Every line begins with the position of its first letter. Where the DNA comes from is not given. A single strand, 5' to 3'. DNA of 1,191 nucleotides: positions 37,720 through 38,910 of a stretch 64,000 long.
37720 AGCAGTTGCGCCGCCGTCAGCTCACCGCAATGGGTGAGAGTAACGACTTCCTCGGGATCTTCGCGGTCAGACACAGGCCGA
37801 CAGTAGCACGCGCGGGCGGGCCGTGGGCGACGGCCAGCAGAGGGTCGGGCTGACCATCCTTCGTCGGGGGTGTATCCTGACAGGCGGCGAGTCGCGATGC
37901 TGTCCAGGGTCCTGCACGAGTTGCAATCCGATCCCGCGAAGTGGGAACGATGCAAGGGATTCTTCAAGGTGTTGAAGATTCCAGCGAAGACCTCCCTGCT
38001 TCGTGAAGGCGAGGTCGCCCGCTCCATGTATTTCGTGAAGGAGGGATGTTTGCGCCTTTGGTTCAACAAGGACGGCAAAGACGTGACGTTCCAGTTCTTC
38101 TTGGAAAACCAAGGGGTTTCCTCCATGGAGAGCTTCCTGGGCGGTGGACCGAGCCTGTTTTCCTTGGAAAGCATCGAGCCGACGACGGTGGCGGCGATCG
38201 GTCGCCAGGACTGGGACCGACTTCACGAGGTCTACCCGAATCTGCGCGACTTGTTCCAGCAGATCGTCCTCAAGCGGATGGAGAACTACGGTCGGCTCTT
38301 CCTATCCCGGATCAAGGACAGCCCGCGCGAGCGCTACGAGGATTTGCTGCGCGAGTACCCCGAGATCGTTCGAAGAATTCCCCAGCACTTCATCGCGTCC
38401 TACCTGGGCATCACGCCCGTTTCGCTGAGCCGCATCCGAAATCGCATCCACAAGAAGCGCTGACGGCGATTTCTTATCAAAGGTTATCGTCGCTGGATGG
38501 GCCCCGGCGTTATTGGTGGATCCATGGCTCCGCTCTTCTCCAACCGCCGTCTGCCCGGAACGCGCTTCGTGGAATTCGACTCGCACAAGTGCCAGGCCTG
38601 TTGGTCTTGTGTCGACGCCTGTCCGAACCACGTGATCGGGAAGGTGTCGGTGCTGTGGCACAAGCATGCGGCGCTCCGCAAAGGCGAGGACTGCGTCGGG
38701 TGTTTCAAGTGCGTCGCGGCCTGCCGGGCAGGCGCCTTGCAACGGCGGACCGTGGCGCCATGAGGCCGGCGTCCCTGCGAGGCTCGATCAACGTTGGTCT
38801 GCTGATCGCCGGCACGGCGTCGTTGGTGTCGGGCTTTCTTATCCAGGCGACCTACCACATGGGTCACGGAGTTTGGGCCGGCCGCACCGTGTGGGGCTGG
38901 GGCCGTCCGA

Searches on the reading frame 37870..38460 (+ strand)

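Call 79: search_protein_families(library=pfam, proteins=[window:37870-38460:+], max_evalue=0.001)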
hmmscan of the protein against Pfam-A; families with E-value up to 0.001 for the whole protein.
window:37870-38460:+ (197 aa): 2 families
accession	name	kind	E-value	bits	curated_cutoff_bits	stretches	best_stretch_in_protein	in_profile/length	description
PF00027.35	cNMP_binding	-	6.6e-12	45.7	27.5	1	36-120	3-87/89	Cyclic nucleotide-binding domain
PF13545.12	HTH_Crp_2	-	0.00048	20.5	27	0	165-194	18-47/70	Crp-like helix-turn-helix domain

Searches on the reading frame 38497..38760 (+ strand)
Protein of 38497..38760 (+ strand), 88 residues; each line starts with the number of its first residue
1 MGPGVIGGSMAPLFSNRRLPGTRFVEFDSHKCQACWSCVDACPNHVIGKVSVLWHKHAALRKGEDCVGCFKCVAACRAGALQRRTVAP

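Call 79: search_protein_families(library=pfam, proteins=[window:38497-38760:+], max_evalue=0.001)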
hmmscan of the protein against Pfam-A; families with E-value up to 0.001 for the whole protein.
window:38497-38760:+ (88 aa): 11 families
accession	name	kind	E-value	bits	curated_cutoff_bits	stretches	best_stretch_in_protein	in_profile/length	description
PF12838.12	Fer4_7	-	4.9e-08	33.8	27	1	31-80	1-52/52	4Fe-4S dicluster domain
PF12837.12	Fer4_6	-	5.1e-08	32.9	25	1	24-47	1-24/24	4Fe-4S binding domain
PF00037.32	Fer4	-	7.1e-08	32.4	21.1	1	26-47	2-23/24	4Fe-4S binding domain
PF13237.11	Fer4_10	-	2.7e-07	30.8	25.5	1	26-76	3-52/53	4Fe-4S dicluster domain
PF13187.11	Fer4_9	-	4.8e-07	30.2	27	1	31-80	1-51/52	4Fe-4S dicluster domain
PF13484.11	Fer4_16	-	5.7e-06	27.4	30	0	31-50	1-20/66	4Fe-4S double cluster binding domain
PF14697.11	Fer4_21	-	1.5e-05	25.4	35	1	28-77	4-52/59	4Fe-4S dicluster domain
PF13183.11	Fer4_8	-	5e-05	24.2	27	0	28-46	50-68/68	4Fe-4S dicluster domain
PF12797.12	Fer4_2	-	0.00016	21.8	24.5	0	64-77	8-21/22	4Fe-4S binding domain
PF25160.1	LdpA_Fe-S-bd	-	0.0002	21.5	27.6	0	29-51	25-47/49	LdpA Fe-S cluster-binding domain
PF13534.11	Fer4_17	-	0.0007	20.5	22.2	0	30-46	44-60/61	4Fe-4S dicluster domain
